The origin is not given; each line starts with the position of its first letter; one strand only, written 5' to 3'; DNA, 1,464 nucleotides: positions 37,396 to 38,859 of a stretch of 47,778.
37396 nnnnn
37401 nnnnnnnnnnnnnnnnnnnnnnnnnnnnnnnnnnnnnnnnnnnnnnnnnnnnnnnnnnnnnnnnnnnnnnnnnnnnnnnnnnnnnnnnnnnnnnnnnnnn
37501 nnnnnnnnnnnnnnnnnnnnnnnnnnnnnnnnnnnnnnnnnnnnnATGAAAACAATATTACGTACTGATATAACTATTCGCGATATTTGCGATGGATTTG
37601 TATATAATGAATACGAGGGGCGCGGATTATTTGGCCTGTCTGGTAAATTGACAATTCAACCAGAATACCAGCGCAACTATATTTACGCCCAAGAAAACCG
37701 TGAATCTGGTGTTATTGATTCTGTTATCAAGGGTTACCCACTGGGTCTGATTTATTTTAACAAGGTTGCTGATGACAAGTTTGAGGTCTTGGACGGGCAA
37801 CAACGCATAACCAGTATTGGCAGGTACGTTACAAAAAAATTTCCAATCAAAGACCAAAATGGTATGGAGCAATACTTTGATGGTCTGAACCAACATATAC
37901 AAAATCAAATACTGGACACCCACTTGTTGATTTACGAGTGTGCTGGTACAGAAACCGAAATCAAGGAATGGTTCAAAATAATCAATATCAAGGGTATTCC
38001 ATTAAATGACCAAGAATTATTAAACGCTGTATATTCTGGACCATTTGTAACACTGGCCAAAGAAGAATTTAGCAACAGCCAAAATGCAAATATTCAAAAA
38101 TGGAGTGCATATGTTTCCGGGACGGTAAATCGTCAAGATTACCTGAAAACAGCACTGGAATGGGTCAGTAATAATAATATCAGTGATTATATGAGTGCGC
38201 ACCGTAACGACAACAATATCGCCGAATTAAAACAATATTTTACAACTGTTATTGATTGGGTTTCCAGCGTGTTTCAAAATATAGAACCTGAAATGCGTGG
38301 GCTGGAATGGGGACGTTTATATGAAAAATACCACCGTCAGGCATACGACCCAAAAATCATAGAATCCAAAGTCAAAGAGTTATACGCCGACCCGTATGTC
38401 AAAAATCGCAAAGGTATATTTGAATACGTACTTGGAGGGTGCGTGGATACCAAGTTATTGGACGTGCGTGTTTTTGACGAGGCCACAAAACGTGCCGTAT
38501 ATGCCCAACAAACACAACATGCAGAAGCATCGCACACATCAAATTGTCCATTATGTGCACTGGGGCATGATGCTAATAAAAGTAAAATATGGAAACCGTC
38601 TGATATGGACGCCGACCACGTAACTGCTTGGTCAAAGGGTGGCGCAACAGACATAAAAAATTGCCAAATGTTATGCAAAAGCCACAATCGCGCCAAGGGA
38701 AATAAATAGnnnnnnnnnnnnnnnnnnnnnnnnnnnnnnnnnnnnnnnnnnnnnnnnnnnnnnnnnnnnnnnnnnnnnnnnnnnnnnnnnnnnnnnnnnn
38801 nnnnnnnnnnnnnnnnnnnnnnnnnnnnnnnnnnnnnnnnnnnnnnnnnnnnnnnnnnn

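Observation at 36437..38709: Methyltransferase translationally coupled to a DUF262/HNH nuclease: candidate non-canonical restriction or defence module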

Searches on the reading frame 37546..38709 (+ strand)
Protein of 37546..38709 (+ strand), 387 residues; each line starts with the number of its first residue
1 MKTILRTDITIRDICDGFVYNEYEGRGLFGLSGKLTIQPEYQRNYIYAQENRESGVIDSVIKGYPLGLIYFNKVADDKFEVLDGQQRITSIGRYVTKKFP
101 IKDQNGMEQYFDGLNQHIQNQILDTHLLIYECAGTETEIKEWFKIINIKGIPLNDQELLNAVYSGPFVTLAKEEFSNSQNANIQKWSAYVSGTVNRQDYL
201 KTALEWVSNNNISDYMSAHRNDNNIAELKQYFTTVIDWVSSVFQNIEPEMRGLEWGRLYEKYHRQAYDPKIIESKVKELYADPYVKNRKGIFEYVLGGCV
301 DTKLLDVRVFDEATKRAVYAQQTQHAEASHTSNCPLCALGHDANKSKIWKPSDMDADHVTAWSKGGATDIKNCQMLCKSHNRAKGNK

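Call 4: search_protein_families(library=pfam, proteins=[window:37546-38709:+], max_evalue=0.01)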
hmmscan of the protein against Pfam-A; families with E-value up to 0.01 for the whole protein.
window:37546-38709:+ (387 aa): 3 families
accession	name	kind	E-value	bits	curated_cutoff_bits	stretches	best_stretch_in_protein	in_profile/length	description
PF03235.19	GmrSD_N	-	4.4e-19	69.8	33.2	1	36-163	12-198/199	GmrSD restriction endonuclease, N-terminal domain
PF01844.29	HNH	-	1.9e-07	31.6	21.4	1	352-387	12-47/47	HNH endonuclease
PF14279.12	HNH_5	-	0.00066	20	27.5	1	353-387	12-46/56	HNH endonuclease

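Call 5: search_protein_families(library=padloc, proteins=[window:37546-38709:+], max_evalue=0.01)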
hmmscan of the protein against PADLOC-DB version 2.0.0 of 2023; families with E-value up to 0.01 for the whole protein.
window:37546-38709:+ (387 aa): 10 families
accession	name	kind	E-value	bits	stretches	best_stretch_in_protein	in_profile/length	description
PDLC03418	REase_II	-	2.5e-91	304.6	1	6-387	5-372/372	Type II restriction enzyme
PDLC03877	NsnA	-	4.3e-28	96.7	1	33-185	63-222/385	-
PDLC04027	PD-T4-2_A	-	2.7e-15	54.3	1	32-243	49-286/363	-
PDLC04150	HEC-05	-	2.5e-05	21.3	1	39-78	25-63/583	-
PDLC04154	HEC-06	-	5.5e-05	20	1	38-91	26-85/569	-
PDLC02695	Orf5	-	0.0001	18.9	0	73-91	73-91/601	Orf5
PDLC04151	HEC-05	-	0.00012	19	0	37-78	41-81/600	-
PDLC04153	HEC-05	-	0.00018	17.9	1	31-99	17-83/621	-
PDLC02687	Orf5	-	0.00045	17.1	1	39-95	21-83/543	Orf5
PDLC04157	HEC-06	-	0.00061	16.5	1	39-91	26-85/558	-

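Call 6: search_protein_families(library=ncbifam, proteins=[window:37546-38709:+], max_evalue=0.01)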
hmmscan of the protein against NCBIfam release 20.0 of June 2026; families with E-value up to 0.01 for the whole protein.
window:37546-38709:+ (387 aa): 1 family
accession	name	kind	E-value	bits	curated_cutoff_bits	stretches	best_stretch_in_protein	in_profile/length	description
NF002535.0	PRK02079.1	equivalog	0.0054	16.5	101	0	63-101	30-68/92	pyrroloquinoline quinone biosynthesis peptide chaperone PqqD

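Call 7: find_homologous_proteins(query=window:37546-38709:+)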
Query window:37546-38709:+ (387 aa): 8000 proteins with E <= 0.001 among 8000 candidates; the best 120 are listed.
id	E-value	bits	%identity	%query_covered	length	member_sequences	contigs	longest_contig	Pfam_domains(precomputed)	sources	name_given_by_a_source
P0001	4.6e-266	900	100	100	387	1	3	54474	PF01844.30,PF03235.20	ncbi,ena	-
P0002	1.6e-264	895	99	100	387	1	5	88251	PF01844.30,PF03235.20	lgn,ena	-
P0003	2.2e-264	894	99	100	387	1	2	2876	PF01844.30,PF03235.20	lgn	-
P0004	5.6e-264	893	99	100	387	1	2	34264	PF01844.30,PF03235.20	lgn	-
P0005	7.7e-264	893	99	100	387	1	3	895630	PF01844.30,PF03235.20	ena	-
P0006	7.8e-264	893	99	100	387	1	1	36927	PF01844.30,PF03235.20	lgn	-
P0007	7.8e-264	893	99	100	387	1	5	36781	PF01844.30,PF03235.20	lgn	-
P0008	8.4e-264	892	99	100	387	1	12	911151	PF01844.30,PF03235.20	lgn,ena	-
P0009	1.7e-263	891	99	100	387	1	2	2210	PF01844.30,PF03235.20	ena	-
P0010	2.8e-263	891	98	100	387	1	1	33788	PF01844.30,PF03235.20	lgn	-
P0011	3.0e-263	891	99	100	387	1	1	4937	PF01844.30,PF03235.20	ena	-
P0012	3.2e-263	891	99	100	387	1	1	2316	PF01844.30,PF03235.20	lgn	-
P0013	4.2e-263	890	99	100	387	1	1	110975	PF01844.30,PF03235.20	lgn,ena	-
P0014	5.0e-263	890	99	100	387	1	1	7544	PF01844.30,PF03235.20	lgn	-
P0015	5.1e-263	890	99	100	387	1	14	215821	PF01844.30,PF03235.20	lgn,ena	-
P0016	5.1e-263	890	99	100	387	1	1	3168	PF01844.30,PF03235.20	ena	-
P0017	1.1e-262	889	99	100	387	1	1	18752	PF01844.30,PF03235.20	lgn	-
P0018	1.6e-262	888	99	100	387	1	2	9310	PF01844.30,PF03235.20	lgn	-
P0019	2.0e-262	888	99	100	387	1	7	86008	PF01844.30,PF03235.20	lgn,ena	-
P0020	2.8e-262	887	98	100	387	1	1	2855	PF01844.30,PF03235.20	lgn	-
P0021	3.0e-262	887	98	100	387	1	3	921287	PF01844.30,PF03235.20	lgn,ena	-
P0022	4.2e-262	887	98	100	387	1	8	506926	PF01844.30,PF03235.20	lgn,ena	-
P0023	4.2e-262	887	98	100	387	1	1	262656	PF01844.30,PF03235.20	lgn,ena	-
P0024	4.7e-262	887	99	100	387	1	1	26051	PF01844.30,PF03235.20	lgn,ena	-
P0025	6.1e-262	886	99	100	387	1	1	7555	PF01844.30,PF03235.20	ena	-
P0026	8.0e-262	886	98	100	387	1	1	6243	PF01844.30,PF03235.20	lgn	-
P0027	1.2e-261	885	98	100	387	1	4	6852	PF01844.30,PF03235.20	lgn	-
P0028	1.2e-261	885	98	100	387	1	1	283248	PF01844.30,PF03235.20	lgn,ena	-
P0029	1.2e-261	885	98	100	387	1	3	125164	PF01844.30,PF03235.20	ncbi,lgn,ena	-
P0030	1.3e-261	885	98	100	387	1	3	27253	PF01844.30,PF03235.20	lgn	-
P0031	1.6e-261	885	98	100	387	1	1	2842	PF01844.30,PF03235.20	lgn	-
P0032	1.6e-261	885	98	100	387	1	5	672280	PF01844.30,PF03235.20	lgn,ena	-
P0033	1.8e-261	885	98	100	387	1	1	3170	PF01844.30,PF03235.20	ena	-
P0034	2.3e-261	884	98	100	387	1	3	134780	PF01844.30,PF03235.20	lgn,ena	-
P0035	2.5e-261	884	98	100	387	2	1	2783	PF01844.30,PF03235.20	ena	-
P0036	2.8e-261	884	98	100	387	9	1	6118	PF01844.30,PF03235.20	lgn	-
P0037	3.1e-261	884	98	100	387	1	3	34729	PF01844.30,PF03235.20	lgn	-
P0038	3.6e-261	884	98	100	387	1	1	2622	PF01844.30,PF03235.20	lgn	-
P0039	4.6e-261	883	98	100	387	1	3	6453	PF01844.30,PF03235.20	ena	-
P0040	6.0e-261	883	98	100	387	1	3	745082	PF01844.30,PF03235.20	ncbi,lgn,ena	-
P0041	6.4e-261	883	98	100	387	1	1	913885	PF01844.30,PF03235.20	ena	-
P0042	8.0e-261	883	98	100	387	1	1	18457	PF01844.30,PF03235.20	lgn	-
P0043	8.2e-261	883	98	100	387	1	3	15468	PF01844.30,PF03235.20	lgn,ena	-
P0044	1.3e-260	882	98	100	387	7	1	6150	PF01844.30,PF03235.20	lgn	-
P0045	1.4e-260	882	97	100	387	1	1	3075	PF01844.30,PF03235.20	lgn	-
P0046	1.4e-260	882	98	100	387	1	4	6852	PF01844.30,PF03235.20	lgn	-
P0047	1.5e-260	882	98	100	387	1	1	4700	PF01844.30,PF03235.20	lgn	-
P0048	1.7e-260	882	98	100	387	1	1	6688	PF01844.30,PF03235.20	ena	-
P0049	2.5e-260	881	98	100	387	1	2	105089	PF01844.30,PF03235.20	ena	-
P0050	8.4e-260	879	98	100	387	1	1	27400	PF01844.30,PF03235.20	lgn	-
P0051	1.0e-259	879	98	100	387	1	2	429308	PF01844.30,PF03235.20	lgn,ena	-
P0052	1.2e-259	879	98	100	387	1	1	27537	PF01844.30,PF03235.20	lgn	-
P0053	1.4e-259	879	97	100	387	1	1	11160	PF01844.30,PF03235.20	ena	-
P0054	1.8e-259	878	98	100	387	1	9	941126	PF01844.30,PF03235.20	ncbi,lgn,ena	-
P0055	2.3e-259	878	98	100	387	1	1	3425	PF01844.30,PF03235.20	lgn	-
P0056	2.8e-259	878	97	100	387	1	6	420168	PF01844.30,PF03235.20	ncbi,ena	-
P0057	2.8e-259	878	97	100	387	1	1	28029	PF01844.30,PF03235.20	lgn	-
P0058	6.2e-259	876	97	100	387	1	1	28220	PF01844.30,PF03235.20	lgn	-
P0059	6.9e-259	876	98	100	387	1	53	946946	PF01844.30,PF03235.20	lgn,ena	-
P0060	7.7e-259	876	97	100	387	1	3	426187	PF01844.30,PF03235.20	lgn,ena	-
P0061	1.2e-258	875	97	100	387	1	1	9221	PF01844.30,PF03235.20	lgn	-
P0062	1.3e-258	875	97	100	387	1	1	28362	PF01844.30,PF03235.20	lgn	-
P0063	2.0e-258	875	97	100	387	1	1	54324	PF01844.30,PF03235.20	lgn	-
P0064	8.9e-258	873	97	100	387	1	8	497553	PF01844.30,PF03235.20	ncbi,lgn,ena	-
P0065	3.9e-257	870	97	100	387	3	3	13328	PF01844.30,PF03235.20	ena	-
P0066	5.8e-257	870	97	100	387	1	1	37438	PF01844.30,PF03235.20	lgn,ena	-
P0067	2.3e-256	868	96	100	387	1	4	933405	PF01844.30,PF03235.20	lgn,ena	-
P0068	1.7e-255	865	96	100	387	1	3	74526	PF01844.30,PF03235.20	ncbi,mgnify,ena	mgnify:CR=1 FL=1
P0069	2.6e-255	864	96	100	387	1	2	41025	PF01844.30,PF03235.20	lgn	-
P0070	9.2e-255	863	96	100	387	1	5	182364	PF01844.30,PF03235.20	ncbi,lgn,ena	-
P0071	2.4e-254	861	96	100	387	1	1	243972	PF01844.30,PF03235.20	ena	-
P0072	7.2e-253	856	95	100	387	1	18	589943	PF01844.30,PF03235.20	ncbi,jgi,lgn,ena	-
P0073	9.5e-249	843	94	100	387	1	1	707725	PF01844.30,PF03235.20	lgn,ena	-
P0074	6.7e-230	781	85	100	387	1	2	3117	PF01844.30,PF03235.20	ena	-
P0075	2.1e-229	779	86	100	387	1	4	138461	PF01844.30,PF03235.20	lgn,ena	-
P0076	2.2e-229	779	86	100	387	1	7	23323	PF01844.30,PF03235.20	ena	-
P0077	2.3e-229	779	85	100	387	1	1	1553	PF01844.30,PF03235.20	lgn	-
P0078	3.7e-228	775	85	100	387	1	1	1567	PF01844.30,PF03235.20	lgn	-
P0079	4.4e-228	775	85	100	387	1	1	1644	PF01844.30,PF03235.20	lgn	-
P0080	6.5e-228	774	85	100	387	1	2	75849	PF01844.30,PF03235.20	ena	-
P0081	1.8e-227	773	85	100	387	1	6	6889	PF01844.30,PF03235.20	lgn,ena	-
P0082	5.0e-227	771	84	100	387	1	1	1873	PF01844.30,PF03235.20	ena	-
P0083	5.9e-227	771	84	100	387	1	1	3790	PF01844.30,PF03235.20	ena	-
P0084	1.1e-224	764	84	100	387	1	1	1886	PF01844.30,PF03235.20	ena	-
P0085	5.1e-223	758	82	100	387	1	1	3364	PF01844.30,PF03235.20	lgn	-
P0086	8.7e-218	741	80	100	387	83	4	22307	PF01844.30,PF03235.20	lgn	-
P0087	3.8e-216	736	80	100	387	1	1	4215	PF01844.30,PF03235.20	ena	-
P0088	4.0e-216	736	80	100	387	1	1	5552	PF01844.30,PF03235.20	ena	-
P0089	4.4e-216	735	80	100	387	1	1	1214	PF01844.30,PF03235.20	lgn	-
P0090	7.5e-216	735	80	100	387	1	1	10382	PF01844.30,PF03235.20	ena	-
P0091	1.1e-215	734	80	100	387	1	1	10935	PF01844.30,PF03235.20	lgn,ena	-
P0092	1.4e-215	734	80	100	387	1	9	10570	PF01844.30,PF03235.20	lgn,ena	-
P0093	1.8e-215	733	80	100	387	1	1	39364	PF01844.30,PF03235.20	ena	-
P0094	2.0e-215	733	80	100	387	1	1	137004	PF01844.30,PF03235.20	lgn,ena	-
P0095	2.3e-215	733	84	96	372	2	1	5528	PF03235.20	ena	-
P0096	6.2e-215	732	79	100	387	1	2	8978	PF01844.30,PF03235.20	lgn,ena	-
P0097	2.0e-214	730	79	100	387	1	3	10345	PF01844.30,PF03235.20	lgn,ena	-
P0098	2.5e-214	730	79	100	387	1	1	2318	PF01844.30,PF03235.20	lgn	-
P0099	3.7e-214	729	79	100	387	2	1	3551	PF01844.30,PF03235.20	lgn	-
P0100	3.8e-214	729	80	100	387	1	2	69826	PF01844.30,PF03235.20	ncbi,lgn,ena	-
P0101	4.7e-214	729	79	100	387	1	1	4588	PF01844.30,PF03235.20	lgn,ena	-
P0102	6.3e-214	728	79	100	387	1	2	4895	PF01844.30,PF03235.20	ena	-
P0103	4.8e-213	725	78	100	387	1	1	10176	PF01844.30,PF03235.20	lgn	-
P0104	9.7e-213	724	79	100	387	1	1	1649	PF01844.30,PF03235.20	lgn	-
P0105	4.0e-212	722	78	100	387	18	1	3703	PF01844.30,PF03235.20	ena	-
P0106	1.2e-211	721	78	100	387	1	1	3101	PF01844.30,PF03235.20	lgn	-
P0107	5.1e-211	719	78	100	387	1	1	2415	PF01844.30,PF03235.20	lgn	-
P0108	3.6e-210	716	78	100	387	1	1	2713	PF01844.30,PF03235.20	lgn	-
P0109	3.7e-210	716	78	100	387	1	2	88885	PF01844.30,PF03235.20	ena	-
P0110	4.5e-210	716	78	100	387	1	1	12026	PF01844.30,PF03235.20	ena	-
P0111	2.6e-209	713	77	100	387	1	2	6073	PF01844.30,PF03235.20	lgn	-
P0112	9.0e-209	711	77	100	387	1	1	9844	PF01844.30,PF03235.20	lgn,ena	-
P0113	3.5e-208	709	78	100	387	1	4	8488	PF01844.30,PF03235.20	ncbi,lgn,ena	-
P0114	3.8e-208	709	77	100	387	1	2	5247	PF01844.30,PF03235.20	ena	-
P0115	1.9e-207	707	76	100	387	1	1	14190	PF01844.30,PF03235.20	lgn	-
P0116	2.3e-207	707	76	100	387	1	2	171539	PF01844.30,PF03235.20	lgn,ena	-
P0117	7.9e-207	705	76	100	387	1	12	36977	PF01844.30,PF03235.20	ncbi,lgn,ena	-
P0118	2.4e-206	703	76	100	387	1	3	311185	PF01844.30,PF03235.20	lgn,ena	-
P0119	3.1e-206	703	77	100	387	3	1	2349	PF01844.30,PF03235.20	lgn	-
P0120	1.0e-205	701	75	100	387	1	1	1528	PF03235.20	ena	-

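Call 8: search_solved_structures(query=window:37546-38709:+, max_evalue=1, show_alignments=2)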
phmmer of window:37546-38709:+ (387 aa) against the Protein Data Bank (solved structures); distinct sequences matched with E-value up to 1: 0.

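Call 11: search_dna_similar(query=window:37546-38709:+, collection=plasmids, mode=protein, max_rows=30)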
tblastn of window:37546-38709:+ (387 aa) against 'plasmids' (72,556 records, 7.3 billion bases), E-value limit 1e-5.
Records with a match: 106; places in all: 110; records where one place covers at least 80% of the query: 43.
Best place of each record, by identity: 60-80% 18; <60% 88.
By first word of the organism name: Enterococcus 12; Acinetobacter 8; Escherichia 6; Klebsiella 4; Apilactobacillus 3; Variovorax 3; Campylobacter 3; Pseudarthrobacter 2; Rhodococcus 2; Pediococcus 2; and 51 more.
By predicted mobility (MOB-suite, as given by PLSDB): non-mobilizable 58; conjugative 30; mobilizable 18.
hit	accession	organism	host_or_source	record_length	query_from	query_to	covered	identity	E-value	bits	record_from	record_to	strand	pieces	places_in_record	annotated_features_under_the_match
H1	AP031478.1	Moraxella osloensis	Homo sapiens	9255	15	387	96%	67.7%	3e-174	545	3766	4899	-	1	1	hypothetical protein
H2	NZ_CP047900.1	Pseudarthrobacter psychrotolerans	Single cell,Antarctic soil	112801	15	387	96%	62.9%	7e-153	484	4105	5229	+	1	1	DUF262 domain-containing protein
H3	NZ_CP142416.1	Enterococcus faecium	Bovine,milk sample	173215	15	387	96%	62.7%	2e-162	511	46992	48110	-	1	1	DUF262 domain-containing protein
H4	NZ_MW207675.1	Enterococcus faecium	-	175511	15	387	96%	62.7%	2e-162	511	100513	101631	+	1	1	DUF262 domain-containing protein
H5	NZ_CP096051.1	Enterococcus faecium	piglet,cell culture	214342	15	387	96%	62.7%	2e-162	511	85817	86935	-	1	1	DUF262 domain-containing protein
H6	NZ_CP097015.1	Enterococcus faecium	whole organism,pet food (BARF)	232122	15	387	96%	62.7%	2e-162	511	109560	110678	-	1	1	DUF262 domain-containing protein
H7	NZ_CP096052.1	Enterococcus faecium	nursery pig,cell culture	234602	15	387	96%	62.7%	2e-162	511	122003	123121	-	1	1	DUF262 domain-containing protein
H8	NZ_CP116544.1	Enterococcus faecium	Bos taurus,whole organism,fecal sample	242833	15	387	96%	62.7%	2e-162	511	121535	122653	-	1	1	DUF262 domain-containing protein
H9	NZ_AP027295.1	Enterococcus faecium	Bacteria,excrement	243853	15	387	96%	62.7%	2e-162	511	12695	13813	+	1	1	DUF262 domain-containing protein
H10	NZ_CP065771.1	Enterococcus faecium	Homo sapiens,Digestive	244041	15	387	96%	62.7%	2e-162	511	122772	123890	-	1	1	DUF262 domain-containing protein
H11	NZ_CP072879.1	Enterococcus faecium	stream/river surface water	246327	15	387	96%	62.7%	2e-162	511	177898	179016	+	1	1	DUF262 domain-containing protein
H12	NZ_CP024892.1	Rhodococcus ruber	cell culture,activated sludge from ...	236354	15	387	96%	60.8%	6e-149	473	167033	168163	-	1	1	DUF262 domain-containing protein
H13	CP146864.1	Pediococcus pentosaceus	-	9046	17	386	96%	61.2%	1e-149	474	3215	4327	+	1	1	DUF262 domain-containing protein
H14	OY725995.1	Phocaeicola massiliensis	-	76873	15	387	96%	60.6%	8e-154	486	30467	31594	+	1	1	record has no annotation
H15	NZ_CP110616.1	Rhodococcus antarcticus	whole organism,T5 medium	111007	16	386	96%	60.8%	2e-152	483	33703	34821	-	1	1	DUF262 domain-containing protein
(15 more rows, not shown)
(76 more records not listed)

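Call 12: search_dna_similar(query=window:37546-38709:+, collection=phages, mode=protein, max_rows=30)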
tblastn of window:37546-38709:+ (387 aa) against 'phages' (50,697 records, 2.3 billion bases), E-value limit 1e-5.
Records with a match: 11; places in all: 11; records where one place covers at least 80% of the query: 4.
Best place of each record, by identity: 60-80% 2; <60% 9.
By first word of the organism name: Vibrio 3; Flavobacterium 2; Bacteriophage 2; Staphylococcus 1; Pectobacterium 1; Akkermansia 1; Cutibacterium 1.
By host as written in the record: Flavobacterium sp. LMO6 2; - 2; Staphylococcus aureus 1; Vibrio cyclitrophicus 10N.286.55.E8 1; Vibrio cyclitrophicus 10N.286.55.C7 1; Vibrio cyclitrophicus 10N.286.55.A5 1; Pectobacterium carotovorum subsp. carotovorum 27 1; Akkermansia muciniphila 1; and 1 more.
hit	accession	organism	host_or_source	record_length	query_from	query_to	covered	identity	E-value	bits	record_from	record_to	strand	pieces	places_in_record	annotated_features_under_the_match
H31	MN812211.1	Flavobacterium phage vB_FspS_laban6-1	Flavobacterium sp. LMO6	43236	15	387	96%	72.1%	0e+0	588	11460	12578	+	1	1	HNH endonuclease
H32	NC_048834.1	Flavobacterium phage vB_FspS_laban6-1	Flavobacterium sp. LMO6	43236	15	387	96%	72.1%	0e+0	588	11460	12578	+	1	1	DUF262 domain-containing protein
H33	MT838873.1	Bacteriophage sp.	human fecal samples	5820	15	387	96%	58.8%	3e-150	471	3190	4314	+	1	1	record has no annotation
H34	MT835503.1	Bacteriophage sp.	human fecal samples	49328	27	386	93%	40.8%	8e-84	284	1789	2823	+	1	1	record has no annotation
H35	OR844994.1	Staphylococcus phage SA 1306 Kay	Staphylococcus aureus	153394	152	386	61%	49.8%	8e-52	228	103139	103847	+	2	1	record has no annotation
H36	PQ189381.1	Vibrio phage 10N.286.55.E8_PE004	Vibrio cyclitrophicus 10N.286.55.E8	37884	37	165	33%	27.7%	1e-6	57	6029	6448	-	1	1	hypothetical protein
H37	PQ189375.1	Vibrio phage 10N.286.55.C7_PE004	Vibrio cyclitrophicus 10N.286.55.C7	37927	37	165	33%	27.7%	1e-6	56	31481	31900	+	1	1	hypothetical protein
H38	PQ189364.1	Vibrio phage 10N.286.55.A5_PE003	Vibrio cyclitrophicus 10N.286.55.A5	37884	37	165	33%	27.5%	2e-6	56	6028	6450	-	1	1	hypothetical protein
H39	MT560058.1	Pectobacterium phage POP12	Pectobacterium carotovorum subsp. ...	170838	35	156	32%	25.4%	5e-8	61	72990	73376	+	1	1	hypothetical protein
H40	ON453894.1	Akkermansia phage Chambord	Akkermansia muciniphila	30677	32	123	24%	33.3%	4e-6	55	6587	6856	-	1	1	hypothetical protein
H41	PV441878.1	Cutibacterium phage CA1NRNZ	Cutibacterium avidum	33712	307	387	21%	34.6%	1e-6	57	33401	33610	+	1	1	HNH endonuclease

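Call 13: get_annotated_region(hit=H1, flank=4000)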
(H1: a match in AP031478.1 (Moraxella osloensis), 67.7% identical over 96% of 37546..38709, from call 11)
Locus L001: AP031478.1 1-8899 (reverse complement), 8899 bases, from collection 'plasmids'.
description: Moraxella osloensis NBRC 115781 plasmid pSKB0120-6 DNA, complete sequence
organism: Moraxella osloensis (NCBI taxid 34062)
taxonomy: Bacteria; Pseudomonadota; Gammaproteobacteria; Moraxellales; Moraxellaceae; Moraxella; Moraxella osloensis
host: -; source: Homo sapiens; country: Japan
typing (MOB-suite, as given by PLSDB): non-mobilizable
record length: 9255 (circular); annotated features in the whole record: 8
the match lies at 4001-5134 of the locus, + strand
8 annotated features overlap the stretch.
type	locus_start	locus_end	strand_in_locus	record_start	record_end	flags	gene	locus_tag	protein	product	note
CDS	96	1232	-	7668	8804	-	-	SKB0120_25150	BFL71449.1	hypothetical protein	-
CDS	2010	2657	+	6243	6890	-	-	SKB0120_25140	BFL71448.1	hypothetical protein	-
CDS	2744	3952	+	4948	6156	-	-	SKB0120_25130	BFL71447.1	adenine-specific methyltransferase EcoRI family protein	-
CDS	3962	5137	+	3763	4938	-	-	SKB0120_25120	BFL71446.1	hypothetical protein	-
CDS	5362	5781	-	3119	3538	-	-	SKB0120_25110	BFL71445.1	hypothetical protein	-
CDS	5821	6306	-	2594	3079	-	-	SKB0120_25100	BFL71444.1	hypothetical protein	-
CDS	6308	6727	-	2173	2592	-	-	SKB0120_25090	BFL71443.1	hypothetical protein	-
CDS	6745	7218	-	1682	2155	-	-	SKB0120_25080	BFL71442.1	hypothetical protein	-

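Call 14: get_annotated_region(hit=H3, flank=4000)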
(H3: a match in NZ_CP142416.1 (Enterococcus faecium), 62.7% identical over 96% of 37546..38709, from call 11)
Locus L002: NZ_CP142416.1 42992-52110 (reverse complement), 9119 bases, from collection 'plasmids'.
description: Enterococcus faecium strain BN83 plasmid pBN83-1, complete sequence
organism: Enterococcus faecium (NCBI taxid 1352)
taxonomy: Bacteria; Bacillota; Bacilli; Lactobacillales; Enterococcaceae; Enterococcus; Enterococcus faecium
host: -; source: Bovine,milk sample; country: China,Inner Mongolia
typing (MOB-suite, as given by PLSDB): non-mobilizable; replicon rep_cluster_1118,rep_cluster_893
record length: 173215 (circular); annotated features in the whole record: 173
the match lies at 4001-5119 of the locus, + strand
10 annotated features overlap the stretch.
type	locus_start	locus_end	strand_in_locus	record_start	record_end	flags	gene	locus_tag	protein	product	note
CDS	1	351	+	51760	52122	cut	-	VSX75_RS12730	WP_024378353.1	EFR1 family ferrodoxin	-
CDS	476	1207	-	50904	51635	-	erm(A)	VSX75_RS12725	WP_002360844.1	23S rRNA (adenine(2058)-N(6))-methyltransferase Erm(A)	-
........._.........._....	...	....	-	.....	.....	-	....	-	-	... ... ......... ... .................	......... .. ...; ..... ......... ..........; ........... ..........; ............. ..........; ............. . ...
CDS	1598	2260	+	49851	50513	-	-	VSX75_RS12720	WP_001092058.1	class I SAM-dependent methyltransferase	GO:0032259 - methylation [Evidence IEA]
CDS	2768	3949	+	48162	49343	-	-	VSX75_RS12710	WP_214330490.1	adenine-specific methyltransferase EcoRI family protein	-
CDS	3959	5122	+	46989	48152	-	-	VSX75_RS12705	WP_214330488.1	DUF262 domain-containing protein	-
CDS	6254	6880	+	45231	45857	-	-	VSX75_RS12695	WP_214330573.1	hypothetical protein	-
CDS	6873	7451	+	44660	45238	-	-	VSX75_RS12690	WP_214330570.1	hypothetical protein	-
CDS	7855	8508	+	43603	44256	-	-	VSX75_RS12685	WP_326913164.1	type ISP restriction/modification enzyme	-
CDS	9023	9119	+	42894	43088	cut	-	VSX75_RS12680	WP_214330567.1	hypothetical protein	-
